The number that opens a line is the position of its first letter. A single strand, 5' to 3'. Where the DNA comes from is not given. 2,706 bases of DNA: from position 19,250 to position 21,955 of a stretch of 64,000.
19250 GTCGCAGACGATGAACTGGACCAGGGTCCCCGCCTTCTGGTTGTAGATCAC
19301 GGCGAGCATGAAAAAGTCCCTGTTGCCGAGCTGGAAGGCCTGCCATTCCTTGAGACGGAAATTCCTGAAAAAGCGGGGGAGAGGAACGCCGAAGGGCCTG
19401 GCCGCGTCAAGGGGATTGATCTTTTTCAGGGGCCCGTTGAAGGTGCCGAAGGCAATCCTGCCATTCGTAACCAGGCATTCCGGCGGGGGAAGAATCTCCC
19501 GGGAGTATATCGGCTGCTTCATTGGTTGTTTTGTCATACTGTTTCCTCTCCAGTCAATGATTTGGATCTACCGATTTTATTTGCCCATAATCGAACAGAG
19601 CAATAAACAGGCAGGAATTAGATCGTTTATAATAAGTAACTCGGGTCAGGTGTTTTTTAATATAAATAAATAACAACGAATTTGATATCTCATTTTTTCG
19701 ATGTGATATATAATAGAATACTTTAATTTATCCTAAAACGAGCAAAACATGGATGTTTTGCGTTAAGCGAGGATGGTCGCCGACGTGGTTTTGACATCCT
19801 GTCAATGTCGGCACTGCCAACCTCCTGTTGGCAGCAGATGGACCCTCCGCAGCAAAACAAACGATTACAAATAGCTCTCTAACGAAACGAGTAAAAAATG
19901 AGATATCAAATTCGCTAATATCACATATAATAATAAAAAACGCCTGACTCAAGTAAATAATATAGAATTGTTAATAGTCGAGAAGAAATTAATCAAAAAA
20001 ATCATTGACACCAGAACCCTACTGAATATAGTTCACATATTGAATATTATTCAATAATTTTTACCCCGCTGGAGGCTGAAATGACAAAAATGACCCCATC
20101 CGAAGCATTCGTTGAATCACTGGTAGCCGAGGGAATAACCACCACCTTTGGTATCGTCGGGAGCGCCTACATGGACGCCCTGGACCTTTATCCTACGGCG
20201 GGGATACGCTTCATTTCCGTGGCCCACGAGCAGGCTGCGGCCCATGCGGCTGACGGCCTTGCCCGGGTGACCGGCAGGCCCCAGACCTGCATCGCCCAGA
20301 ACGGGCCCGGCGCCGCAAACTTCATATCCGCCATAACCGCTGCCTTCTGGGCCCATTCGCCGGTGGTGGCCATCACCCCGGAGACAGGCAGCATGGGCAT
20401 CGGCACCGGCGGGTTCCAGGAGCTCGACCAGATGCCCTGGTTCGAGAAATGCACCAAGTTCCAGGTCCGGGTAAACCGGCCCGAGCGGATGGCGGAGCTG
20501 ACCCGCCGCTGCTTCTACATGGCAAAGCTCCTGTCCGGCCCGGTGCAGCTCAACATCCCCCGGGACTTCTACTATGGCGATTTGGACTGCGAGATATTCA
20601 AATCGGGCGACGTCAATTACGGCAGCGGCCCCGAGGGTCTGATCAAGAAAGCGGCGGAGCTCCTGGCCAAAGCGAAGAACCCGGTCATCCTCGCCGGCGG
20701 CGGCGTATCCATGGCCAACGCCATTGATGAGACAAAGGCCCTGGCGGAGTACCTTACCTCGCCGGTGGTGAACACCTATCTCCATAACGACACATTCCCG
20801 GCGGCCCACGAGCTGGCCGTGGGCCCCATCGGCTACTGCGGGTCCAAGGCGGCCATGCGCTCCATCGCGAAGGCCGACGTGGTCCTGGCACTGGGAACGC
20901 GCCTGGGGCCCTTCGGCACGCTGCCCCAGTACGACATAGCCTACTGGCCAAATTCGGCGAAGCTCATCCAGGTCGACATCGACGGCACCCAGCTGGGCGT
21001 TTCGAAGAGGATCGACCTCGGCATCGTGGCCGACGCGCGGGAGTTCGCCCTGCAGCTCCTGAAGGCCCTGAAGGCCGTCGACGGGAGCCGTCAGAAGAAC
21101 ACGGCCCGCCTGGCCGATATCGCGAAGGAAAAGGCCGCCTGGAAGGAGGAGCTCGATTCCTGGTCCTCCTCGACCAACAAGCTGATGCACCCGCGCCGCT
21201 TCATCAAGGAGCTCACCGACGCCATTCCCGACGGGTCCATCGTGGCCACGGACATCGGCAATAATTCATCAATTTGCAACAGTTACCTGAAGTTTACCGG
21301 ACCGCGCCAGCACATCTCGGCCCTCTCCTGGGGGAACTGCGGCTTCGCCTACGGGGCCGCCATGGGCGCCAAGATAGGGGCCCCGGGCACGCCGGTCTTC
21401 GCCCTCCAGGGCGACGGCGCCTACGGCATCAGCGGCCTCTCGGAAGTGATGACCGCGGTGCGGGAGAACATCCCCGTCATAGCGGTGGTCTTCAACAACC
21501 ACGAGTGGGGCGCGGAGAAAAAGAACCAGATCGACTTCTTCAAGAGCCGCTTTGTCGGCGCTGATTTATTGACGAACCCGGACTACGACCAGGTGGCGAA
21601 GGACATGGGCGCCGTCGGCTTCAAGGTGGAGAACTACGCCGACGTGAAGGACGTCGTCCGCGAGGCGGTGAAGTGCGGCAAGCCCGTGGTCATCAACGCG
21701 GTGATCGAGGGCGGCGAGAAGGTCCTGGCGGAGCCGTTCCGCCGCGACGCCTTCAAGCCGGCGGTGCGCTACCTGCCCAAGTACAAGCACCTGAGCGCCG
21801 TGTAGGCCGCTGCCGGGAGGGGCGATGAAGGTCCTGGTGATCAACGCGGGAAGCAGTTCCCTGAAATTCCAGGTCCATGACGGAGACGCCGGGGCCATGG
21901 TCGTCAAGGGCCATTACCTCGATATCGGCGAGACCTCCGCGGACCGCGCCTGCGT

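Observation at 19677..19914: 238-bp element with perfect 22-bp AT-rich terminal inverted repeats immediately upstream of the xsc promoter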

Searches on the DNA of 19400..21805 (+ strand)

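Call 4: search_rna_families(source=window, start=19400, end=20200, threshold=evalue, max_evalue=10, show_alignments=3)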
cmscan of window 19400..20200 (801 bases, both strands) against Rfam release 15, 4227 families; matches with E-value up to 10: 3.
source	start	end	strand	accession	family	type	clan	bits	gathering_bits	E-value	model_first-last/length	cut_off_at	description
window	19769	19831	+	RF01690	Bacillaceae-1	Gene; sRNA;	-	25.4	35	0.025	1-67/67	no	Bacillaceae-1 RNA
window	19799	19898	-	RF02145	MEG8_1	Gene; lncRNA;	-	12.7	70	2.4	1-97/97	no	Maternally expressed 8 exon 1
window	19731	19764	+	RF02737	Rev13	Gene; antisense;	-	12.1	242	2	223-256/354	no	Soft rot Enterobacteriaceae Rev 13 asRNA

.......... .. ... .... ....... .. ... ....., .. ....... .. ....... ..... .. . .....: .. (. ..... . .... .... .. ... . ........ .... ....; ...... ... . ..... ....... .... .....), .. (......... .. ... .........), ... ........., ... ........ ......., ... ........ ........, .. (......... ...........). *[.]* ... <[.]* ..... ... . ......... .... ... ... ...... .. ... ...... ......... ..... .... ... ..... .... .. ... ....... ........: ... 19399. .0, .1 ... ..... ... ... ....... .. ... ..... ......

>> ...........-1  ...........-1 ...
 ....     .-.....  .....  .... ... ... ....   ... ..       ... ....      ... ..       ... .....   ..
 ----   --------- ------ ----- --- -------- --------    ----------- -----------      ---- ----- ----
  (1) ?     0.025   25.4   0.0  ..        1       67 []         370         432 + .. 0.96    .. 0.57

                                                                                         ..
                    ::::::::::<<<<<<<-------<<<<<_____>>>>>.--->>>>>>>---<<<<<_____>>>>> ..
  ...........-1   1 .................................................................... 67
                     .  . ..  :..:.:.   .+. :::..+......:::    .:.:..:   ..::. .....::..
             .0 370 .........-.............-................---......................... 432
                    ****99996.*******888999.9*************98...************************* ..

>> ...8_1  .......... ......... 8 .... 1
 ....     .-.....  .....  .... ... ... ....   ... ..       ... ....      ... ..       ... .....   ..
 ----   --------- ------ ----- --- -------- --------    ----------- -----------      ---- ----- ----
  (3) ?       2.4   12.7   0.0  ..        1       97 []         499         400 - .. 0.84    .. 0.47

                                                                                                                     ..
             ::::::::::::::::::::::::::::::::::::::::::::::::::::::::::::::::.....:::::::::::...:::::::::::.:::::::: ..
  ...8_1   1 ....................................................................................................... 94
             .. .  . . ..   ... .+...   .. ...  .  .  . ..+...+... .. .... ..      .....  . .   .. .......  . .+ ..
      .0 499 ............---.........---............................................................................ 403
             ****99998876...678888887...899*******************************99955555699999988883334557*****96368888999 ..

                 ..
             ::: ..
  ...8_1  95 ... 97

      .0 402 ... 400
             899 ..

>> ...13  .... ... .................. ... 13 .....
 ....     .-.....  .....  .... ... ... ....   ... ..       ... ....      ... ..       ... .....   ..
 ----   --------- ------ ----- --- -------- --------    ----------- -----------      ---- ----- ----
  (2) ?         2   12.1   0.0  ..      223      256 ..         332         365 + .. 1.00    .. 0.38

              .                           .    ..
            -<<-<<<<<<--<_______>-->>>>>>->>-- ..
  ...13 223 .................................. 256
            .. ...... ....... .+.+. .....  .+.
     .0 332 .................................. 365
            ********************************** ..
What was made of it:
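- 19779..19834 (-): Nested module M1, present here and absent from L017. On the - strand it reads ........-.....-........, then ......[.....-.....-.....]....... Bacillaceae-1 scores 25.4 bits on the + strand (call 4).
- On TwoAYGGAY (RF01731): There is no hit at all on window 19400-20200 at E <= 10 (call 4).
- On Bacillaceae-1 (RF01690): 25.4 bits at 19769-19831 (+) (call 4).
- Closest known: TwoAYGGAY RNA. Different: The window's own element gives no TwoAYGGAY hit at E <= 10 (call 4).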

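Call 36: search_dna_similar(query=window:19610-19965:+, collection=phages, mode=distant, max_evalue=0.01)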
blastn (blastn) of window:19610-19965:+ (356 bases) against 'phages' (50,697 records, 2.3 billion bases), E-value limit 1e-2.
No match.

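Call 37: search_dna_similar(query=window:19610-19965:+, collection=plasmids, mode=distant, max_evalue=0.01)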
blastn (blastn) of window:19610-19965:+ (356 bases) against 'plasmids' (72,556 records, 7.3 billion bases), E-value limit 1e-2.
No match.
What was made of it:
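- Tried and rejected: No match (calls 36, 37).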

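Call 58: search_rna_families(sources=[L019, L009, L017], threshold=evalue, max_evalue=5)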
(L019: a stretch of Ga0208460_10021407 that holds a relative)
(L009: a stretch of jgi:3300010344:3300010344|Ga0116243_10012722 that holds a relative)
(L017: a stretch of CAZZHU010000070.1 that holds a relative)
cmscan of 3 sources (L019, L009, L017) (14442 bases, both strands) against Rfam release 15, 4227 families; matches with E-value up to 5: 7.
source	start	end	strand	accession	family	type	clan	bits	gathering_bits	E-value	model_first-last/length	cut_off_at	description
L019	2792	2867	-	RF02780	PutA_thermometer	Cis-reg; thermoregulator;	-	26.2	51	0.58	1-72/72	no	PutA 5' UTR thermometer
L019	153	286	-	RF01731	TwoAYGGAY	Cis-reg;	CL00106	25.5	43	3.1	1-168/168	no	TwoAYGGAY RNA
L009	5794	5962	-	RF04209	MIR7533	Gene; miRNA;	-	22.1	230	0.88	1-249/249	no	MIR7533 microRNA precursor family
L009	5935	5983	-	RF04249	mir-310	Gene; miRNA;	CL00137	19.7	48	4.6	1-74/74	no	mir-310 microRNA precursor family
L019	2244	2419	-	RF03090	lysM-Actino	Cis-reg;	-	16.8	153.8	2.1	1-215/215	no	lysM-Actino RNA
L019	1888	1978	+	RF03108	Methylosinus-1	Gene; sRNA;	-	16.2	145.1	4.7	1-214/214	no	Methylosinus-1 RNA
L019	932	974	-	RF01390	isrG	Gene; sRNA;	-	13.8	100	4.6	1-279/279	no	isrG Hfq binding RNA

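Call 60: search_rna_families(source=L019, start=60, end=380, threshold=evalue, max_evalue=10, show_alignments=3)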
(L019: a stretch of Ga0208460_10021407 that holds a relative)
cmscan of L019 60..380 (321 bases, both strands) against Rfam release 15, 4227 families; matches with E-value up to 10: 3.
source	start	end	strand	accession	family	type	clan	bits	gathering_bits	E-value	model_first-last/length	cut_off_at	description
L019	153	286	-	RF01731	TwoAYGGAY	Cis-reg;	CL00106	25.5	43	0.069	1-168/168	no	TwoAYGGAY RNA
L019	261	366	+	RF01188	snR56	Gene; snRNA; snoRNA; CD-box;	CL00049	16.7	54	4.9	1-84/84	no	Small nucleolar RNA snR56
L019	205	255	+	RF02770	Ysr224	Gene; sRNA;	-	13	70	3.2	1-107/107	no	Yersinia sRNA 224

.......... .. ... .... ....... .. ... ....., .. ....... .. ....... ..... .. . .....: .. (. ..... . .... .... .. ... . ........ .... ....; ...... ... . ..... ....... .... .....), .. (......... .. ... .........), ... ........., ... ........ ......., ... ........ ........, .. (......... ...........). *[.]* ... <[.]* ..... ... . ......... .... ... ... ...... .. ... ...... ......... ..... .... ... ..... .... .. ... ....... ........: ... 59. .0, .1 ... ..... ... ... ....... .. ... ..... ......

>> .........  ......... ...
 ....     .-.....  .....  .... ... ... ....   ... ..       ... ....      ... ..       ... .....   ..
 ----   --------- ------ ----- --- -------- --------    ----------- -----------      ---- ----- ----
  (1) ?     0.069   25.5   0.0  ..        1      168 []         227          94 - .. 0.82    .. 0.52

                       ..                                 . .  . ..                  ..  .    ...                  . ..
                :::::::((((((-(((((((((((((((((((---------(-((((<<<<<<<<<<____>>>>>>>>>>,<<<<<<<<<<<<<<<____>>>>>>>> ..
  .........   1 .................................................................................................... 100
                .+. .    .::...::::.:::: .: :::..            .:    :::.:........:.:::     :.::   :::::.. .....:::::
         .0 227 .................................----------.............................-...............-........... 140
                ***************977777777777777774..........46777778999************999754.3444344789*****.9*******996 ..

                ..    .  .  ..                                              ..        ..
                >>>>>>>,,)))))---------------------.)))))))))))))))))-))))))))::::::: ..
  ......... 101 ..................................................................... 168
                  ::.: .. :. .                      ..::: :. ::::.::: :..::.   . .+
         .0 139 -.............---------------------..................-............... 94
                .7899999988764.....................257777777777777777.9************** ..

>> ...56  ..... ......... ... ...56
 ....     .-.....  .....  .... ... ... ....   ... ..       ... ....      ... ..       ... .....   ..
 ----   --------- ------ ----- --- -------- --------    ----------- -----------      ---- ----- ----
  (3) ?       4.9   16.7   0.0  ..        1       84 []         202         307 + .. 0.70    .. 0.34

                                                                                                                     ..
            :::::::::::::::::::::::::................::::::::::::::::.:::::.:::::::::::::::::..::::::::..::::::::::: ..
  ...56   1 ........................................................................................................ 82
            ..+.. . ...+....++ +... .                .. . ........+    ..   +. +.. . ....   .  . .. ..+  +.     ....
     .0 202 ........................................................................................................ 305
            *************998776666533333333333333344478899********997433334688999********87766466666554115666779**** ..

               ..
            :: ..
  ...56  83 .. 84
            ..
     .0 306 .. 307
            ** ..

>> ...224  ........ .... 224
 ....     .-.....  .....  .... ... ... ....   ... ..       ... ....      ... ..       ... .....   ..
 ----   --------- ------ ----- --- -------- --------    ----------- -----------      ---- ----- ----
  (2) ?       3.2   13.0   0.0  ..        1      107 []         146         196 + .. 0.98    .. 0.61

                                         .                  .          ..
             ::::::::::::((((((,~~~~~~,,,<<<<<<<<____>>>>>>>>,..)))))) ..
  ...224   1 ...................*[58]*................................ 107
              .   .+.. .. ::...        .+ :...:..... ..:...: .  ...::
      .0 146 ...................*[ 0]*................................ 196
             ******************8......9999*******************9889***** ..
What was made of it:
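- On TwoAYGGAY (RF01731): The L019 analogue scores 25.5 bits (call 60).
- Closest known: TwoAYGGAY RNA. Same: The L019 element aligns over the whole 168-position model (call 60).
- L019 element: TwoAYGGAY full length, 25.5 bits, local E 0.069 (call 60).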

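Call 73: build_rna_model(alignment_id=A7, structure=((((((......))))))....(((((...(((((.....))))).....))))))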
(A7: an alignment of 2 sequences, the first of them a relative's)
Model R1 built from alignment A7 (2 sequences, 55 columns); structure: as given.
model positions 55; base pairs 16; branch points 1; effective number of sequences 1.68; information 1.011 bits per position. Calibrated on 0.2 Mb of random sequence (short: E-values are rough).
structure used (alignment columns):
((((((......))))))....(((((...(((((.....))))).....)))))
